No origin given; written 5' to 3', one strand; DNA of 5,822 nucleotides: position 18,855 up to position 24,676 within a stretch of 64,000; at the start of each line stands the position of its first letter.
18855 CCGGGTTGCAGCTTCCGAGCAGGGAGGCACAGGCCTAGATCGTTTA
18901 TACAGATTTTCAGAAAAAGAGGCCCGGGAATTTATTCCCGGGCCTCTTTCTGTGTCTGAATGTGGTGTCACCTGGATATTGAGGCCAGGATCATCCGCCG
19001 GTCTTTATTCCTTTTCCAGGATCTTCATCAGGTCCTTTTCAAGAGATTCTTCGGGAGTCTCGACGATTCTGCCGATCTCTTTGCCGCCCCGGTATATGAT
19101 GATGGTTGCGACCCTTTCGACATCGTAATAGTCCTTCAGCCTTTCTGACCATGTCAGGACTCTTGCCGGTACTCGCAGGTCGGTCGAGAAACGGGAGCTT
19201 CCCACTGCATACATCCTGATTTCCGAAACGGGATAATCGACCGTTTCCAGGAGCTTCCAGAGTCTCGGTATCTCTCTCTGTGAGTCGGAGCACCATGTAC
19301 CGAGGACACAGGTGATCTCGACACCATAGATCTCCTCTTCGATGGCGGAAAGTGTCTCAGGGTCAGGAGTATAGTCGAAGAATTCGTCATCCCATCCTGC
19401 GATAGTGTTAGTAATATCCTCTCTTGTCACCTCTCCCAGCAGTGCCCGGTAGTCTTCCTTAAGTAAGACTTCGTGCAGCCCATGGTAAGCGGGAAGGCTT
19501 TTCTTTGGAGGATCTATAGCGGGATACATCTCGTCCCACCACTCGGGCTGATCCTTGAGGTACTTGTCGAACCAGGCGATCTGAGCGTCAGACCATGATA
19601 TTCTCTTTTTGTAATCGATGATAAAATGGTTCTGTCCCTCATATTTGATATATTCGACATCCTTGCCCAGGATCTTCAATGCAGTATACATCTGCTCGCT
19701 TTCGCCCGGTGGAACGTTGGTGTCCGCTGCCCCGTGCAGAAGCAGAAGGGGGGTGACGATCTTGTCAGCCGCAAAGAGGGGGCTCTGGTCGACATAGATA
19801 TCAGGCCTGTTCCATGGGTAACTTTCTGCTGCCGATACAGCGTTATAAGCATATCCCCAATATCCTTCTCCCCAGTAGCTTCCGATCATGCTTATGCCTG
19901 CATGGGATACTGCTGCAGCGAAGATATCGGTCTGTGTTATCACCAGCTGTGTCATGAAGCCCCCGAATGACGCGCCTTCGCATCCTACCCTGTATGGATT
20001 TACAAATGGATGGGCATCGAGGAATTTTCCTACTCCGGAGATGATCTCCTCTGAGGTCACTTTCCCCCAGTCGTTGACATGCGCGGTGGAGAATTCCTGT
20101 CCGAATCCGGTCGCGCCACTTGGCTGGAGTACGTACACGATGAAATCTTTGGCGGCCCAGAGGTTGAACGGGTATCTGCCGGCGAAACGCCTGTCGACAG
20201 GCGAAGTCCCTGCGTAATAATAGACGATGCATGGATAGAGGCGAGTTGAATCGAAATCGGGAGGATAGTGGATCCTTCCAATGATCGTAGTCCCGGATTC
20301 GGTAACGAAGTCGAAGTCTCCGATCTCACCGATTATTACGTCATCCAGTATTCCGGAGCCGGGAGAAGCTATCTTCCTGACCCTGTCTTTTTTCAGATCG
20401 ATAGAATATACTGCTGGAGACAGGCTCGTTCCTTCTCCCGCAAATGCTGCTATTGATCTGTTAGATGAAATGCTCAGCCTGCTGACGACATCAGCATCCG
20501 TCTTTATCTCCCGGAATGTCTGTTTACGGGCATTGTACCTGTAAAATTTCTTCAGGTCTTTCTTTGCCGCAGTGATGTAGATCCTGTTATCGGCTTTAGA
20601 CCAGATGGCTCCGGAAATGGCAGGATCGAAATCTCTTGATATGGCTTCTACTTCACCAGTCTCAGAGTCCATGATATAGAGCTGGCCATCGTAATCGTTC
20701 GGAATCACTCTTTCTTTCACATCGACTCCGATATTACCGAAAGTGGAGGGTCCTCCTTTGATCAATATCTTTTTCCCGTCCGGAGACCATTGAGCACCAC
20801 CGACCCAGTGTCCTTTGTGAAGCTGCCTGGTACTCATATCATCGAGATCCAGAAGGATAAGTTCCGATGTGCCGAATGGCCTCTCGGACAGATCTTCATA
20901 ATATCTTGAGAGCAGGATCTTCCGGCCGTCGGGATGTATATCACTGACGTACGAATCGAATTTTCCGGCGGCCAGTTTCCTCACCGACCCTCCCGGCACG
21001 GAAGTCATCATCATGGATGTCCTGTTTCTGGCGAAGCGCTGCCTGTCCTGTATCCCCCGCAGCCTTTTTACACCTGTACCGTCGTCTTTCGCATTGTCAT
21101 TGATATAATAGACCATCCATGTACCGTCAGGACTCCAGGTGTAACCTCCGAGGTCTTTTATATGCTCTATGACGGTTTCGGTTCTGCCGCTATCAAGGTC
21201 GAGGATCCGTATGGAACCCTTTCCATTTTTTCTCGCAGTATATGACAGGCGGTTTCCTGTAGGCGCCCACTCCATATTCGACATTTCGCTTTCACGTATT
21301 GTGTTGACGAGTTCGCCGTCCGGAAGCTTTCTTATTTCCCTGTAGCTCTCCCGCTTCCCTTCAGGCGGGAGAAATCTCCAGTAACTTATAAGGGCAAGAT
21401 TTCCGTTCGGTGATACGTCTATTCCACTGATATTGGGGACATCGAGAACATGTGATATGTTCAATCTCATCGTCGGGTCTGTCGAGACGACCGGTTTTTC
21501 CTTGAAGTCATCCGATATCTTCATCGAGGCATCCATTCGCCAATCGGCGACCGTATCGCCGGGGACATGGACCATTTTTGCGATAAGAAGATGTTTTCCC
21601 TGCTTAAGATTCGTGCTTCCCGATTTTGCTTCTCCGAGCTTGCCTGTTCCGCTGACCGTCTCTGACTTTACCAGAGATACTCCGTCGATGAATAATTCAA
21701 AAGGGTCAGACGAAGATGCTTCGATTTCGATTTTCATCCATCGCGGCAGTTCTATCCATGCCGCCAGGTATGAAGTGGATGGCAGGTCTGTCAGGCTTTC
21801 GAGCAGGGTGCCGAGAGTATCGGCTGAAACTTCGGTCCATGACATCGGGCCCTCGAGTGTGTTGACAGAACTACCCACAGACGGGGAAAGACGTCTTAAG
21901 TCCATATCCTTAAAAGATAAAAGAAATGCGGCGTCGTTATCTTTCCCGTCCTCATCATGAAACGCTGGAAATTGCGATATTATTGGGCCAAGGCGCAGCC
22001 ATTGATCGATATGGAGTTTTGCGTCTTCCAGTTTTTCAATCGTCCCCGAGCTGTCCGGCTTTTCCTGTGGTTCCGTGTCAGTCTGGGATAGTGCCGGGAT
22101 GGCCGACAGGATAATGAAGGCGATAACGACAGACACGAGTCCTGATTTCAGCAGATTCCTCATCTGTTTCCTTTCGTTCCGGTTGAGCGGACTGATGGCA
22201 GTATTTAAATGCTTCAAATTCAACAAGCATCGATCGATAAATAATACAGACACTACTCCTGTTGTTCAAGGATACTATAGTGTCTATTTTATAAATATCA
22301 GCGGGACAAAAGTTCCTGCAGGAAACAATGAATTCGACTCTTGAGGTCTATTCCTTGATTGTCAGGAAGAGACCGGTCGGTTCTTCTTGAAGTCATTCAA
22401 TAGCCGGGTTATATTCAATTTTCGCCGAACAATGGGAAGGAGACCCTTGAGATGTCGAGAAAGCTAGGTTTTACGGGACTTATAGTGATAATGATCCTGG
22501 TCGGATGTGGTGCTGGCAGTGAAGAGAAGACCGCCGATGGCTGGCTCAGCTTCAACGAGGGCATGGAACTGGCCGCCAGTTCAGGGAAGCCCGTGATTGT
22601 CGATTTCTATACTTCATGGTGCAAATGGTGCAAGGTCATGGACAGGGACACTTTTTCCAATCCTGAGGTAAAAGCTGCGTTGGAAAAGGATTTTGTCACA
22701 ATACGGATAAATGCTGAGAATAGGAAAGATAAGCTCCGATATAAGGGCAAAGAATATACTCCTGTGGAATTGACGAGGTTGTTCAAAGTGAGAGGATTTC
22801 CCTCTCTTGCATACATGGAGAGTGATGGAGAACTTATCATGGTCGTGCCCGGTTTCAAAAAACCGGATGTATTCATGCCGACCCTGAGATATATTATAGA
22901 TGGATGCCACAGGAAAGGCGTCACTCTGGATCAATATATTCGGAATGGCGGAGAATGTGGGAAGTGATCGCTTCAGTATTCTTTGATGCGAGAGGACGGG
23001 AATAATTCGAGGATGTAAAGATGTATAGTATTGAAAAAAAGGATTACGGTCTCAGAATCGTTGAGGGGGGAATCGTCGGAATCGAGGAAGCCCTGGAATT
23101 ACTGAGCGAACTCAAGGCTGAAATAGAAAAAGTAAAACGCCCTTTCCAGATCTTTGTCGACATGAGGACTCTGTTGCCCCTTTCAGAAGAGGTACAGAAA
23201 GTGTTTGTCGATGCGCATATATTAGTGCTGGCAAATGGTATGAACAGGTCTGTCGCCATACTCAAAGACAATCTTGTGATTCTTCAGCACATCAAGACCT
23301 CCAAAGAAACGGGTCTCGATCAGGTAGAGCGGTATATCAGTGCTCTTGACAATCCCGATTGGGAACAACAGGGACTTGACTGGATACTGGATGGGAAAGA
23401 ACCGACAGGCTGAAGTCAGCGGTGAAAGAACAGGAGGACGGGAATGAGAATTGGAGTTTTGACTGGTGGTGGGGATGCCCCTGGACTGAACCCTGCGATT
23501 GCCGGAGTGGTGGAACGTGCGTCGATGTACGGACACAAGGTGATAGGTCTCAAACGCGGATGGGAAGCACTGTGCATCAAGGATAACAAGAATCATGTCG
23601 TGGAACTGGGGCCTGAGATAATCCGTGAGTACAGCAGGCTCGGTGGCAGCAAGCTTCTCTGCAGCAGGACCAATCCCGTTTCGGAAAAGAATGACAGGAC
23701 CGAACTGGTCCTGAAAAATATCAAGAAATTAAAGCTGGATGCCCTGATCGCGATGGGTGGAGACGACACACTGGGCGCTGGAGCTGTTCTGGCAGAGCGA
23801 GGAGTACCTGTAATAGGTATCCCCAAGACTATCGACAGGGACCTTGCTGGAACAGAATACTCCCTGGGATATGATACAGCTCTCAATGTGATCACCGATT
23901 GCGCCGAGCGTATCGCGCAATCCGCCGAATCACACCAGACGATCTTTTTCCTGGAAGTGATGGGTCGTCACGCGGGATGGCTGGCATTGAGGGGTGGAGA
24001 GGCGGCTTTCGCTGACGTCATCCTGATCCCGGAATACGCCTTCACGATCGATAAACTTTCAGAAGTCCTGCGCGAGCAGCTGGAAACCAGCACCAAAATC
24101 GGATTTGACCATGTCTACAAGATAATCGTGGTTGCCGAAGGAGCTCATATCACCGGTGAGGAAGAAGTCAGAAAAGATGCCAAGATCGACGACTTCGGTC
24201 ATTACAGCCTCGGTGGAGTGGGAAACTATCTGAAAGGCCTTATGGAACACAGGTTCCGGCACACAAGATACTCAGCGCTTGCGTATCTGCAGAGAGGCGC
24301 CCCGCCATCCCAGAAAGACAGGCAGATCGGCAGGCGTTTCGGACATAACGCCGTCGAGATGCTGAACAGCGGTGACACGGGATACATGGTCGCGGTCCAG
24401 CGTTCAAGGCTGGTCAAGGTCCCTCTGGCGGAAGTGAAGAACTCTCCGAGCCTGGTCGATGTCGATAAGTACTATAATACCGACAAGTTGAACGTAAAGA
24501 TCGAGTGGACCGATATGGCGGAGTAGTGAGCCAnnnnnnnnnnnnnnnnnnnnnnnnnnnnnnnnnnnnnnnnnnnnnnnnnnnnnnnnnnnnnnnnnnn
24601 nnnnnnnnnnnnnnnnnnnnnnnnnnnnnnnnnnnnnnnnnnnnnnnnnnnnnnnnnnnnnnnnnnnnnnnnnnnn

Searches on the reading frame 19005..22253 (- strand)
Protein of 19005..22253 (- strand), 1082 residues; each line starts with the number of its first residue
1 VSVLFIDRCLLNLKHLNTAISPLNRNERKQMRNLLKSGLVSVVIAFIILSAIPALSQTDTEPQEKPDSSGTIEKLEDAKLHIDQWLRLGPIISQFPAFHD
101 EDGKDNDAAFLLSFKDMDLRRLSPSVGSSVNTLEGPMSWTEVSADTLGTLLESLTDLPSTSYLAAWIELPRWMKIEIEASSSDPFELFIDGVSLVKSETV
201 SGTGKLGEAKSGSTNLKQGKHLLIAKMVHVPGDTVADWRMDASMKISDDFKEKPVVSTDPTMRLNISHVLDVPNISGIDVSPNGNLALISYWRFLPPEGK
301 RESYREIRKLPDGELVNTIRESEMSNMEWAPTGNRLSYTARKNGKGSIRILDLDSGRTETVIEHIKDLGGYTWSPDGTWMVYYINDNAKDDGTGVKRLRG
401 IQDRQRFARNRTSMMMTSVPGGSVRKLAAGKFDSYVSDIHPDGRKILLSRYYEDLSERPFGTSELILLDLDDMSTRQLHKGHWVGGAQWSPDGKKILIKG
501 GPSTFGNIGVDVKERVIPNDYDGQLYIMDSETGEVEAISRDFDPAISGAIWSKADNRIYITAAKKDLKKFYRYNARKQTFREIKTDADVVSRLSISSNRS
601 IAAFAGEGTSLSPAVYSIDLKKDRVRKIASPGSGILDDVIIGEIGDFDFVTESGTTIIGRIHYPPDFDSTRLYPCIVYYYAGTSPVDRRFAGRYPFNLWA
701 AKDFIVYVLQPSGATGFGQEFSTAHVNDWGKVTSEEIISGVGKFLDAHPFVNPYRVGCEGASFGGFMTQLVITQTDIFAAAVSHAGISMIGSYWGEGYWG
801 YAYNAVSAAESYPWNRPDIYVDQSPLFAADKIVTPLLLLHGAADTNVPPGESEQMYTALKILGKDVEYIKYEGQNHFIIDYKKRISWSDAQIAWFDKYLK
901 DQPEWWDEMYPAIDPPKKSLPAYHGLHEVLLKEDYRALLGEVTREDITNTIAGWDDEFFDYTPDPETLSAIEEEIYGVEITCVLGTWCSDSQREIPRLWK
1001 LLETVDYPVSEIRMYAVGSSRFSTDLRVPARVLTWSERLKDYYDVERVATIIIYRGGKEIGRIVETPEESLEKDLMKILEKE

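Call 25: search_protein_families(library=pfam, proteins=[window:19005-22253:-], max_evalue=0.0001)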
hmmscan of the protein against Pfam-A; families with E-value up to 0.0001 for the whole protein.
window:19005-22253:- (1082 aa): 3 families
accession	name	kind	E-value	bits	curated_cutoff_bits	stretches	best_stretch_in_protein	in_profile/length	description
PF00326.27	Peptidase_S9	-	2.3e-39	135.5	22.6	1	696-901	7-212/213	Prolyl oligopeptidase family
PF00930.27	DPPIV_N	-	2.2e-06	27.1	22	0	338-387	15-64/354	Dipeptidyl peptidase IV (DPP IV) N-terminal region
PF25174.1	Beta-prop_THOC3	-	9.7e-06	25.2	305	0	323-382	48-105/272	THOC3 beta-propeller domain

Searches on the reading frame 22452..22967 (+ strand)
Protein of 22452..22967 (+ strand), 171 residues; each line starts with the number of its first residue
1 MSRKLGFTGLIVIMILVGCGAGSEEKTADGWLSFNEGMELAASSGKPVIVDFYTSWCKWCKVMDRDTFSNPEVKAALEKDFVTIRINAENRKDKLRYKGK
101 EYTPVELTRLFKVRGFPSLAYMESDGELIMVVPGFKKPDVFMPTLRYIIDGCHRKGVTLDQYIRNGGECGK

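Call 72: search_protein_families(library=pfam, proteins=[window:22452-22967:+], max_evalue=0.001)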
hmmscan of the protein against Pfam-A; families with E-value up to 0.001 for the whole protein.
window:22452-22967:+ (171 aa): 4 families
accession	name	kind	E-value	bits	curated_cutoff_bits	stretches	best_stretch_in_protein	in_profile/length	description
PF13899.12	Thioredoxin_7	-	2.6e-19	69.6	27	1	31-105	2-77/83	Thioredoxin-like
PF13098.12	Thioredoxin_2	-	6.4e-16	59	27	1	41-141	1-100/104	Thioredoxin-like domain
PF03190.21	Thioredox_DsbH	-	6.2e-14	52.7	27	1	31-93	22-85/163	Protein of unknown function, DUF255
PF00085.26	Thioredoxin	-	1.1e-05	25.8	23.5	1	43-93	16-63/103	Thioredoxin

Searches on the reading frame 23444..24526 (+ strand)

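Call 24: search_protein_families(library=pfam, proteins=[window:23444-24526:+], max_evalue=0.0001)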
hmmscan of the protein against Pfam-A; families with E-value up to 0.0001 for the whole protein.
window:23444-24526:+ (360 aa): 1 family
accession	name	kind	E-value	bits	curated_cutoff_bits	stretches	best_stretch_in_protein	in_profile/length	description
PF00365.25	PFK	-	4e-80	269.6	30.9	1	2-307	1-277/277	Phosphofructokinase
